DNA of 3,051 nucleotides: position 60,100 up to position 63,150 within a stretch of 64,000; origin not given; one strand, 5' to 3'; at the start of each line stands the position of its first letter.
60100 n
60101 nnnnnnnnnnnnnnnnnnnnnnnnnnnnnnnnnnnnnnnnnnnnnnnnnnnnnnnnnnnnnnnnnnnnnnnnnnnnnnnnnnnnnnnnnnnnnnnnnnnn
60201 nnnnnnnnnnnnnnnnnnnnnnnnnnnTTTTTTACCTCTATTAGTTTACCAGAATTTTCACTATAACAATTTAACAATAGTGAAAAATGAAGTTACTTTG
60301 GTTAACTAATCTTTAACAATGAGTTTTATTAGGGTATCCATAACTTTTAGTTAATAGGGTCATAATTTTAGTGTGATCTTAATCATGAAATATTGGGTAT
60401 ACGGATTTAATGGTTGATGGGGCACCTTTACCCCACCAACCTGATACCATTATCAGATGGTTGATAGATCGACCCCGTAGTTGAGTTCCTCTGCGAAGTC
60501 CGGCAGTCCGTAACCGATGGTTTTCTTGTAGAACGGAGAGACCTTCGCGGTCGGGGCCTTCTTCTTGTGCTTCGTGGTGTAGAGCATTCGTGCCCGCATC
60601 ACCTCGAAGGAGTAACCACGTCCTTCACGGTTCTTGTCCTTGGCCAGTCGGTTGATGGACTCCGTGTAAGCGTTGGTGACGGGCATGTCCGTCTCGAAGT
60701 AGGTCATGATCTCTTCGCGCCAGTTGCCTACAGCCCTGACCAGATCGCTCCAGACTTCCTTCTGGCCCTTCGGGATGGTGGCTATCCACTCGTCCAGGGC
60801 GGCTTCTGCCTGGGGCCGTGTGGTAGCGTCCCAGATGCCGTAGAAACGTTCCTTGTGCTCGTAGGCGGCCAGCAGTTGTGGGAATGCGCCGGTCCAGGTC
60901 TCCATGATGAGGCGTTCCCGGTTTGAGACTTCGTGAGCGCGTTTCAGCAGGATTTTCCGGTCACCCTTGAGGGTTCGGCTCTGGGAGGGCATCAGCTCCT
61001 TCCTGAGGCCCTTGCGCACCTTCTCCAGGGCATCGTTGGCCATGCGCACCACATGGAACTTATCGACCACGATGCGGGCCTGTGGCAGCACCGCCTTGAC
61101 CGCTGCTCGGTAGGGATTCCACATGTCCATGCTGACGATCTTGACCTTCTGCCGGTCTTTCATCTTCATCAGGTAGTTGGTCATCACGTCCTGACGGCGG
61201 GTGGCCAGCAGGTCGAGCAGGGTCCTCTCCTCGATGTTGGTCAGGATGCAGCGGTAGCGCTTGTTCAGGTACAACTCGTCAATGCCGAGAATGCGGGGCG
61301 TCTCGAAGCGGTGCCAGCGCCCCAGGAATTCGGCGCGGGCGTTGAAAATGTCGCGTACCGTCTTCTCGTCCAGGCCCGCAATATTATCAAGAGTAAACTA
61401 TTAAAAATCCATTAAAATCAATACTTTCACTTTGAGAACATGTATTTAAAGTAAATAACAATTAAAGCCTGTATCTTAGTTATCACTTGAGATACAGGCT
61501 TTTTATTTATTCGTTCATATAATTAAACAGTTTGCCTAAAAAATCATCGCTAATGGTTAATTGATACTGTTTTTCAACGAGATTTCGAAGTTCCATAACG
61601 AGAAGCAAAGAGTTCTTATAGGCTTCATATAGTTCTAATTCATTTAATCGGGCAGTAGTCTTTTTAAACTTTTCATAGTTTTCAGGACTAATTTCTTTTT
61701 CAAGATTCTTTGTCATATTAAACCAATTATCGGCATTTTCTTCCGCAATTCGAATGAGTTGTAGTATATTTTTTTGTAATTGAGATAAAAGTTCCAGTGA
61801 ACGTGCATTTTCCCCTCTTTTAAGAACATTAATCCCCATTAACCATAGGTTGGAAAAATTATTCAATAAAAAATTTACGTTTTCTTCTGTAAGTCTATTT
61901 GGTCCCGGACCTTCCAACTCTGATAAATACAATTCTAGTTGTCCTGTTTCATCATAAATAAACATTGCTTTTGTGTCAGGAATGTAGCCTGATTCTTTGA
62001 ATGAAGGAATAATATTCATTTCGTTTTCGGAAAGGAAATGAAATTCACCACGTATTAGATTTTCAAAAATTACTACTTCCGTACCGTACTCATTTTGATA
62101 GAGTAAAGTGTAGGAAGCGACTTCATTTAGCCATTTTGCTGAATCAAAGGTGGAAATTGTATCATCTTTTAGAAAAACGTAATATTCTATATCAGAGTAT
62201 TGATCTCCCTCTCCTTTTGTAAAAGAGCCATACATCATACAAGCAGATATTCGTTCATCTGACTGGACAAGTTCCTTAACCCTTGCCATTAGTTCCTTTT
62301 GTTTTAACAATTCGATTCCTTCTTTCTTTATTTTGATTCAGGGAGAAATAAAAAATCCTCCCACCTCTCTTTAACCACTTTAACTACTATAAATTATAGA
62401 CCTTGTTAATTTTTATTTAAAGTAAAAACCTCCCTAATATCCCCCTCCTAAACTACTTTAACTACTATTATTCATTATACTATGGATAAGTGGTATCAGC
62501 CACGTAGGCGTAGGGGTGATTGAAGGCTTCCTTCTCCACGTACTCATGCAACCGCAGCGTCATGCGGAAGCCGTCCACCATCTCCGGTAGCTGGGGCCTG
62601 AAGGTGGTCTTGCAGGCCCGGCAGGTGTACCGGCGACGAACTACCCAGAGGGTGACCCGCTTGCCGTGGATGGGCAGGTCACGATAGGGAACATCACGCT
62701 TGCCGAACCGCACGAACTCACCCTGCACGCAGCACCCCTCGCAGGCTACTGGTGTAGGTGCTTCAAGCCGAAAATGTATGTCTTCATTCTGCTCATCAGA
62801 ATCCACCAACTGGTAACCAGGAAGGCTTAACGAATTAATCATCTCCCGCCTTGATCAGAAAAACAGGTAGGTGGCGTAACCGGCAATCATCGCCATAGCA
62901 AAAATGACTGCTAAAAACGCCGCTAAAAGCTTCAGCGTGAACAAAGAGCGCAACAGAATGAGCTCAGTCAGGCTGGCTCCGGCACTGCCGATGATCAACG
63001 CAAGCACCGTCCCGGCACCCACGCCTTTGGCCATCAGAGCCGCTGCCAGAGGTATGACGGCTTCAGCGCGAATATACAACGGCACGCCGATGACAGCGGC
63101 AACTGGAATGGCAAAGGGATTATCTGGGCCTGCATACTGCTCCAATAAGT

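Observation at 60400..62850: AT-rich lnu-type gene inserted within an ISL3-family transposase gene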

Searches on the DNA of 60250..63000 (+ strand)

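Call 7: search_dna_similar(query=window:60250-63000:+, collection=plasmids, mode=near, max_rows=30)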
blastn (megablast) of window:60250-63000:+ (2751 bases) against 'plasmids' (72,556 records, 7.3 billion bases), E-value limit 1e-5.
Records with a match: 810; places in all: 931; records where one place covers at least 80% of the query: 74.
Best place of each record, by identity: >=99% 513; 95-99% 18; 90-95% 237; 80-90% 42.
By first word of the organism name: Escherichia 273; Salmonella 143; Klebsiella 99; Enterobacter 94; Enterococcus 34; Vibrio 20; Citrobacter 18; Acinetobacter 18; Providencia 17; Proteus 13; and 26 more.
By predicted mobility (MOB-suite, as given by PLSDB): conjugative 635; non-mobilizable 98; mobilizable 77.
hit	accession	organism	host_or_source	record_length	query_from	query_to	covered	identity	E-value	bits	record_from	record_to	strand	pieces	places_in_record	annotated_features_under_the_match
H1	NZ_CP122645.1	Escherichia coli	Sus scrofa,feces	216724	1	2751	100%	100.0%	0e+0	5081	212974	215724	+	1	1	lnuG: lincosamide nucleotidyltransferase (LNU) | lnu(G): lincosamide nucleotidyltransferase Lnu(G) | permease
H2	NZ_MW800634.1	Escherichia coli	-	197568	1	2751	100%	100.0%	0e+0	5075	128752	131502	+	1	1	lnuG: lincosamide nucleotidyltransferase (LNU) | lnu(G): lincosamide nucleotidyltransferase Lnu(G) | permease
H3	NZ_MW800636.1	Escherichia coli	-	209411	1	2751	100%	100.0%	0e+0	5075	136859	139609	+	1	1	lnuG: lincosamide nucleotidyltransferase (LNU) | lnu(G): lincosamide nucleotidyltransferase Lnu(G) | permease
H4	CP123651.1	Salmonella enterica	Pork Chop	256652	1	2751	100%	100.0%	0e+0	5075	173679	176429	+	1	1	lnuG: lincosamide nucleotidyltransferase (LNU) | lnu(G): lincosamide nucleotidyltransferase Lnu(G) | permease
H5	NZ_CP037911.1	Escherichia coli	pig,feces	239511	139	2751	95%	99.9%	0e+0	4815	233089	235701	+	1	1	lnuG: lincosamide nucleotidyltransferase (LNU) | lnu(G): lincosamide nucleotidyltransferase Lnu(G)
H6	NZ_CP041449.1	Escherichia coli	Pork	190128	139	2751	95%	99.9%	0e+0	4815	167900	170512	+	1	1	lnuG: lincosamide nucleotidyltransferase (LNU) | lnu(G): lincosamide nucleotidyltransferase Lnu(G)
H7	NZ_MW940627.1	Citrobacter sp.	-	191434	139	2751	95%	99.9%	0e+0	4815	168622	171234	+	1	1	lnuG: lincosamide nucleotidyltransferase (LNU) | lnu(G): lincosamide nucleotidyltransferase Lnu(G)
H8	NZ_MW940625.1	Escherichia sp.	-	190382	139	2751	95%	99.9%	0e+0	4815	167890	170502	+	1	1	lnuG: lincosamide nucleotidyltransferase (LNU) | lnu(G): lincosamide nucleotidyltransferase Lnu(G)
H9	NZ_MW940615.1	Klebsiella sp.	-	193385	139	2751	95%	99.9%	0e+0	4815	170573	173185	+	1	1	lnuG: lincosamide nucleotidyltransferase (LNU) | lnu(G): lincosamide nucleotidyltransferase Lnu(G)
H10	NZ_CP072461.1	Klebsiella pneumoniae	swine,genomic assembly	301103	139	2751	95%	99.9%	0e+0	4815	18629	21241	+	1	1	lnuG: lincosamide nucleotidyltransferase (LNU) | lnu(G): lincosamide nucleotidyltransferase Lnu(G)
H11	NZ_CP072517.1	Klebsiella quasipneumoniae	swine,genomic assembly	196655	139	2751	95%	99.9%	0e+0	4815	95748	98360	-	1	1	lnuG: lincosamide nucleotidyltransferase (LNU) | lnu(G): lincosamide nucleotidyltransferase Lnu(G)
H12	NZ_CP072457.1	Klebsiella pneumoniae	swine,genomic assembly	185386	139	2751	95%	99.9%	0e+0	4815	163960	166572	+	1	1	lnuG: lincosamide nucleotidyltransferase (LNU) | lnu(G): lincosamide nucleotidyltransferase Lnu(G)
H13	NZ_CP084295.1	Citrobacter werkmanii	a feces sample of chicken origin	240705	139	2751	95%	99.9%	0e+0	4815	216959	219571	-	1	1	lnuG: lincosamide nucleotidyltransferase (LNU) | lnu(G): lincosamide nucleotidyltransferase Lnu(G)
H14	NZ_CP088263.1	Leclercia sp. G3L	swine,metagenomic assembly,feces swab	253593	139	2751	95%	99.9%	0e+0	4815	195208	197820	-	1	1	lnuG: lincosamide nucleotidyltransferase (LNU) | lnu(G): lincosamide nucleotidyltransferase Lnu(G)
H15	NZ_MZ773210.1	Enterobacter cloacae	-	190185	139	2751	95%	99.9%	0e+0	4815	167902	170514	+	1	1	lnuG: lincosamide nucleotidyltransferase (LNU) | lnu(G): lincosamide nucleotidyltransferase Lnu(G)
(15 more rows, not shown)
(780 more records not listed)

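Call 8: search_dna_similar(query=window:60250-63000:+, collection=ecoli_genomes, mode=near, max_rows=20)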
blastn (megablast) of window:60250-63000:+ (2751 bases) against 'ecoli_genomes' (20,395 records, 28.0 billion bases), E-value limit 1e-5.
Records with a match: 527; places in all: 545; records where one place covers at least 80% of the query: 44.
Genomes with a match: 510 of 5426; with a place that covers at least 80% of the query: 42. Places per genome that has any: lowest 1, median 1, highest 3. On chromosomes: 304 places; on plasmids: 241.
Best place of each record, by identity: >=99% 495; 95-99% 4; 90-95% 28.
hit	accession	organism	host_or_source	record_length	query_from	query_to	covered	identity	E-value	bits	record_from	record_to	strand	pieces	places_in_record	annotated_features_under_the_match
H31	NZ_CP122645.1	Escherichia coli strain ETEC4079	Sus scrofa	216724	1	2751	100%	100.0%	0e+0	5081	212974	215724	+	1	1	ISL3 family transposase | lnu(G): lincosamide nucleotidyltransferase Lnu(G) | transposase family protein | permease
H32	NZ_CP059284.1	Escherichia coli strain SY3626_hybrid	chicken meat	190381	139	2751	95%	99.9%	0e+0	4815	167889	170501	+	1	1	ISL3 family transposase | lnu(G): lincosamide nucleotidyltransferase Lnu(G) | transposase family protein | permease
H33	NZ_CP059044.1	Escherichia coli strain SY3626C1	chicken meat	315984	139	2751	95%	99.9%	0e+0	4815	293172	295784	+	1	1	ISL3 family transposase | lnu(G): lincosamide nucleotidyltransferase Lnu(G) | transposase family protein | permease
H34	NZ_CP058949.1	Escherichia coli strain SY3626C5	missing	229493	139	2751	95%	99.9%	0e+0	4815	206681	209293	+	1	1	ISL3 family transposase | lnu(G): lincosamide nucleotidyltransferase Lnu(G) | transposase family protein | permease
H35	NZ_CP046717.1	Escherichia coli strain T16R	pet dog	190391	139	2751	95%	99.9%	0e+0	4815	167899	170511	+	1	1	ISL3 family transposase | lnu(G): lincosamide nucleotidyltransferase Lnu(G) | transposase family protein | permease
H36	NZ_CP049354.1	Escherichia coli strain T28R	pet dog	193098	139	2751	95%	99.9%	0e+0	4815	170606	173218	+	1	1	ISL3 family transposase | lnu(G): lincosamide nucleotidyltransferase Lnu(G) | transposase family protein | permease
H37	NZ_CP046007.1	Escherichia coli strain 1919D62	swine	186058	139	2751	95%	99.9%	0e+0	4815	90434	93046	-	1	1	ISL3 family transposase | lnu(G): lincosamide nucleotidyltransferase Lnu(G) | transposase family protein | permease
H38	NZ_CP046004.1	Escherichia coli strain 1919D3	swine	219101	139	2751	95%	99.9%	0e+0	4815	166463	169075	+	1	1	ISL3 family transposase | lnu(G): lincosamide nucleotidyltransferase Lnu(G) | transposase family protein | permease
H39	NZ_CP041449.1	Escherichia coli strain YPE10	Pork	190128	139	2751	95%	99.9%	0e+0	4815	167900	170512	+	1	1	ISL3 family transposase | lnu(G): lincosamide nucleotidyltransferase Lnu(G) | transposase family protein | permease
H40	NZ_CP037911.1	Escherichia coli strain YSP8-1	pig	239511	139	2751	95%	99.9%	0e+0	4815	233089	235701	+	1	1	ISL3 family transposase | lnu(G): lincosamide nucleotidyltransferase Lnu(G) | transposase family protein | permease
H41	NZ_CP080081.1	Escherichia coli strain 19SZHZ886Rt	Homo sapiens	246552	139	2751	95%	99.9%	0e+0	4815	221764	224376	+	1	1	ISL3 family transposase | lnu(G): lincosamide nucleotidyltransferase Lnu(G) | transposase family protein | permease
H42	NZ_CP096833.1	Escherichia coli strain PM4-5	cecum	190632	139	2751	95%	99.9%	0e+0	4815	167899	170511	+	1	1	ISL3 family transposase | lnu(G): lincosamide nucleotidyltransferase Lnu(G) | transposase family protein | permease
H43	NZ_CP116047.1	Escherichia coli strain EC812A1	Anal swab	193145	139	2751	95%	99.9%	0e+0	4815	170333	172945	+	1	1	ISL3 family transposase | lnu(G): lincosamide nucleotidyltransferase Lnu(G) | transposase family protein | permease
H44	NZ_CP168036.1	Escherichia coli strain EC23HZZ201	pig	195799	139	2751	95%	99.9%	0e+0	4815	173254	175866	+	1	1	ISL3 family transposase | lnu(G): lincosamide nucleotidyltransferase Lnu(G) | transposase family protein | permease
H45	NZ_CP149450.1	Escherichia coli strain JX21CE33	chicken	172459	139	2751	95%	99.9%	0e+0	4815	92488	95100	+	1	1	ISL3 family transposase | lnu(G): lincosamide nucleotidyltransferase Lnu(G) | transposase family protein | permease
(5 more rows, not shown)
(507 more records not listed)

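Call 9: get_annotated_region(hit=H31, flank=8000)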
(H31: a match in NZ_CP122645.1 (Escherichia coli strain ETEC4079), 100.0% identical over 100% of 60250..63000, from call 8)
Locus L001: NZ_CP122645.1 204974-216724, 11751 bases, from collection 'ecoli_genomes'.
description: Escherichia coli strain ETEC4079 plasmid unnamed2, complete sequence
organism: Escherichia coli strain ETEC4079 (NCBI taxid 562)
replicon: plasmid unnamed2; assembly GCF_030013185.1
host: Sus scrofa; source: feces; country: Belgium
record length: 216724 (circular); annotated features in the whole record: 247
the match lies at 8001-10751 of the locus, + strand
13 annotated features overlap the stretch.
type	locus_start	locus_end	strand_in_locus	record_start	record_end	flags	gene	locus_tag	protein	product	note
CDS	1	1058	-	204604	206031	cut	-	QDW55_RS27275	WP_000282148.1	DNA cytosine methyltransferase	-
CDS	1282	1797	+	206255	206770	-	-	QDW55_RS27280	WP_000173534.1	thermonuclease family protein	-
CDS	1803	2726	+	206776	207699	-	-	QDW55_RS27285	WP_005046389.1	hypothetical protein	-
CDS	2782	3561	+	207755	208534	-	-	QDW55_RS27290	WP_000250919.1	phospholipase D family protein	-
CDS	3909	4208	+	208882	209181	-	-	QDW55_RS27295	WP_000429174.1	hypothetical protein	-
CDS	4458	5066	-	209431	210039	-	-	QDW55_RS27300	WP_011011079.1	DUF3800 domain-containing protein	-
CDS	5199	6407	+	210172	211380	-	-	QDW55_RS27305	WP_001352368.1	IS4-like element ISVsa5 family transposase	-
CDS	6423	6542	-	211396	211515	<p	-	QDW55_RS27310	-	LysR family transcriptional regulator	incomplete; partial in the middle of a contig; missing C-terminus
CDS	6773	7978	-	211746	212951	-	gltS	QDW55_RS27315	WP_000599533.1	sodium/glutamate symporter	-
CDS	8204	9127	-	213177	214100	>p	-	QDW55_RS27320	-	ISL3 family transposase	incomplete; partial in the middle of a contig; missing N-terminus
CDS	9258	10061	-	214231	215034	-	lnu(G)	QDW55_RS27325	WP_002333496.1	lincosamide nucleotidyltransferase Lnu(G)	-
CDS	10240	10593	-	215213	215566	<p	-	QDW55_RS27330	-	transposase family protein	incomplete; partial in the middle of a contig; missing C-terminus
CDS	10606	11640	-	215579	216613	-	-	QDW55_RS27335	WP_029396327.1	permease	-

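Call 10: get_annotated_region(hit=H32, flank=8000)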
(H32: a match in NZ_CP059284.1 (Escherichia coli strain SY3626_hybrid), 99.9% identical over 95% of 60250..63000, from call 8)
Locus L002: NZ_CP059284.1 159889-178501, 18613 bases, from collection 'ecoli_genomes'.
description: Escherichia coli strain SY3626_hybrid plasmid pSY3626_190k_tetX, complete sequence
organism: Escherichia coli strain SY3626_hybrid (NCBI taxid 562)
replicon: plasmid pSY3626_190k_tetX; assembly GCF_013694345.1
host: -; source: chicken meat; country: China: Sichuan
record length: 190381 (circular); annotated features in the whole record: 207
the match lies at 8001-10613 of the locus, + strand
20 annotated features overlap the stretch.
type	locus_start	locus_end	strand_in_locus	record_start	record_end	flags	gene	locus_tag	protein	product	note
CDS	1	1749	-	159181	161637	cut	-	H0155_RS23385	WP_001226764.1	Ig-like domain-containing protein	-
CDS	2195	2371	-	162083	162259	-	-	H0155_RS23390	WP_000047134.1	hypothetical protein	-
CDS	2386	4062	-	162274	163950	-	-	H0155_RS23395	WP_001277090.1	DUF4942 domain-containing protein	-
CDS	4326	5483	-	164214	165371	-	-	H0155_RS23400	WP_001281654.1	ParB/RepB/Spo0J family partition protein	-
CDS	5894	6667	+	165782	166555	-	-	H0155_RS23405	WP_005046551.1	DNA adenine methylase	-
CDS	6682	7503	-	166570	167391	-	-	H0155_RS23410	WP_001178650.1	hypothetical protein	-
CDS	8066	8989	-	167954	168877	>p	-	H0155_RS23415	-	ISL3 family transposase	incomplete; partial in the middle of a contig; missing N-terminus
CDS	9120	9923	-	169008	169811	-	lnu(G)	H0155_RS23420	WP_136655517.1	lincosamide nucleotidyltransferase Lnu(G)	-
CDS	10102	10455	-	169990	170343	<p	-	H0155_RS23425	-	transposase family protein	incomplete; partial in the middle of a contig; missing C-terminus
CDS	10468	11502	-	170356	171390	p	-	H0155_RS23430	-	permease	internal stop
CDS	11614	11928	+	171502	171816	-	-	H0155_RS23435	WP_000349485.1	ArsR/SmtB family transcription factor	-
CDS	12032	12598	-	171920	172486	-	-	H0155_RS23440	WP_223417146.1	hypothetical protein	-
CDS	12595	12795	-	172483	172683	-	-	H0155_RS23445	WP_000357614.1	hypothetical protein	-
CDS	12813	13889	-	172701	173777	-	-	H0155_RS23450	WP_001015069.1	hypothetical protein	-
CDS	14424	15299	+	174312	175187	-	-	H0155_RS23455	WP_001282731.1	RepB family plasmid replication initiator protein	-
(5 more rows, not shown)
